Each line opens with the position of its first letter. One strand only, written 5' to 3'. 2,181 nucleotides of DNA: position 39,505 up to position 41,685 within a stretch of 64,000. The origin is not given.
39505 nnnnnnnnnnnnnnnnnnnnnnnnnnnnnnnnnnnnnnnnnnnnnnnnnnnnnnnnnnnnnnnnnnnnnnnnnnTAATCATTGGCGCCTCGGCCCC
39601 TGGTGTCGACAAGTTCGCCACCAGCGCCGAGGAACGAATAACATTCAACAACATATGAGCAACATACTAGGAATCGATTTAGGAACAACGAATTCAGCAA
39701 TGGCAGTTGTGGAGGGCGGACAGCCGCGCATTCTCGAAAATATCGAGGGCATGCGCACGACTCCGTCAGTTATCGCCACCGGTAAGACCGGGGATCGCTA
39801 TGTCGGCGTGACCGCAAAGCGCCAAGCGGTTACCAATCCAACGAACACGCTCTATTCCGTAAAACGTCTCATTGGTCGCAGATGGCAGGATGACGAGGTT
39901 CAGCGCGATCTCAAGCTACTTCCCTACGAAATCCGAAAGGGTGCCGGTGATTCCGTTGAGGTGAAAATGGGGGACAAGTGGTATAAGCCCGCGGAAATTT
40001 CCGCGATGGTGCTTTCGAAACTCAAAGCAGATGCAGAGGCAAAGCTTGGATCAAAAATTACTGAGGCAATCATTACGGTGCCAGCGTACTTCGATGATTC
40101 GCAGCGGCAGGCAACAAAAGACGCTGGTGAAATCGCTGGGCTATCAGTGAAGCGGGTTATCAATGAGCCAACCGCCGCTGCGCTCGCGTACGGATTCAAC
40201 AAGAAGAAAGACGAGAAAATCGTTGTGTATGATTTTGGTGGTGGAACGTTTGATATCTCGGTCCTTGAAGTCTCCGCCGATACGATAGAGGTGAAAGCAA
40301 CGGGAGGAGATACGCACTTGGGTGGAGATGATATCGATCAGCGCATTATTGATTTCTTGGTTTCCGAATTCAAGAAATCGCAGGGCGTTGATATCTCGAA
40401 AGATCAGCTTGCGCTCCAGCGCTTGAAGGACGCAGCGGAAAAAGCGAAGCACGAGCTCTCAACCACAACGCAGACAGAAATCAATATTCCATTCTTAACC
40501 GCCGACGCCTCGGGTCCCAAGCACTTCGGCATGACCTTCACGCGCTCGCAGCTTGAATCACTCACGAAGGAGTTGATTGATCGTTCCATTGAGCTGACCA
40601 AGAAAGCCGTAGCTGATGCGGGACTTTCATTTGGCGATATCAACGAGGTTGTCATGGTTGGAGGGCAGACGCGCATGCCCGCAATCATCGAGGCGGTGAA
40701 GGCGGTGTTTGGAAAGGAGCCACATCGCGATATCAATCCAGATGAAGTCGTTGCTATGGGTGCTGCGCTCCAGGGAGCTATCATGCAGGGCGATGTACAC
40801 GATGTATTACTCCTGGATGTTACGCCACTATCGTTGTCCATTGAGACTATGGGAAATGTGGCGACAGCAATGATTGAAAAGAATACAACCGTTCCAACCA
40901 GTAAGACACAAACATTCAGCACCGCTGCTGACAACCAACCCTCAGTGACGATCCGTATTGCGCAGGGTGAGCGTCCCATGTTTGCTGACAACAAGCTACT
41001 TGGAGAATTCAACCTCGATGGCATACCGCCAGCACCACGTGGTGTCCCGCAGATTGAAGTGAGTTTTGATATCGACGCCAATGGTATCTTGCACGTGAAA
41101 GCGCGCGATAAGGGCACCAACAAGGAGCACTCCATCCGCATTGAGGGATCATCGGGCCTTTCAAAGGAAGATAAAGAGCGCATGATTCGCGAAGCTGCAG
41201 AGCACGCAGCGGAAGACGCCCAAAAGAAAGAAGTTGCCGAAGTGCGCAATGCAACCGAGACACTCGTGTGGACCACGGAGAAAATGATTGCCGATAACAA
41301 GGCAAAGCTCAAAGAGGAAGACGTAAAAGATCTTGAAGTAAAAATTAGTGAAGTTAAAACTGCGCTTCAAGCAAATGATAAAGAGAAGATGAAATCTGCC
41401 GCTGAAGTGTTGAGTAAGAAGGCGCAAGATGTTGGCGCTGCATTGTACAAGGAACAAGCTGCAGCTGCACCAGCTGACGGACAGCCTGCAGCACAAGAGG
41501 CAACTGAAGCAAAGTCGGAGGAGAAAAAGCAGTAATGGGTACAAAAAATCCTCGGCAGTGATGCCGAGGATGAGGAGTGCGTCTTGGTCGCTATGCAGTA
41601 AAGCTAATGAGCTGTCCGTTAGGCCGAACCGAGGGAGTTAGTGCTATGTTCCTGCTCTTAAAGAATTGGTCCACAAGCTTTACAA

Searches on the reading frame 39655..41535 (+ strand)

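Call 33: search_protein_families(library=pfam, proteins=[window:39655-41535:+], max_evalue=0.00001)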
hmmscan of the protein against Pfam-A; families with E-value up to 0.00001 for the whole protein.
window:39655-41535:+ (626 aa): 2 families
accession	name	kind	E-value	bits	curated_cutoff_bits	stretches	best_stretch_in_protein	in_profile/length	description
PF00012.26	HSP70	-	2.1e-243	809.4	20.6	1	4-598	1-598/599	Hsp70 protein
PF06723.19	MreB_Mbl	-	3.2e-12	46.4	27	1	120-370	78-315/327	MreB/Mbl protein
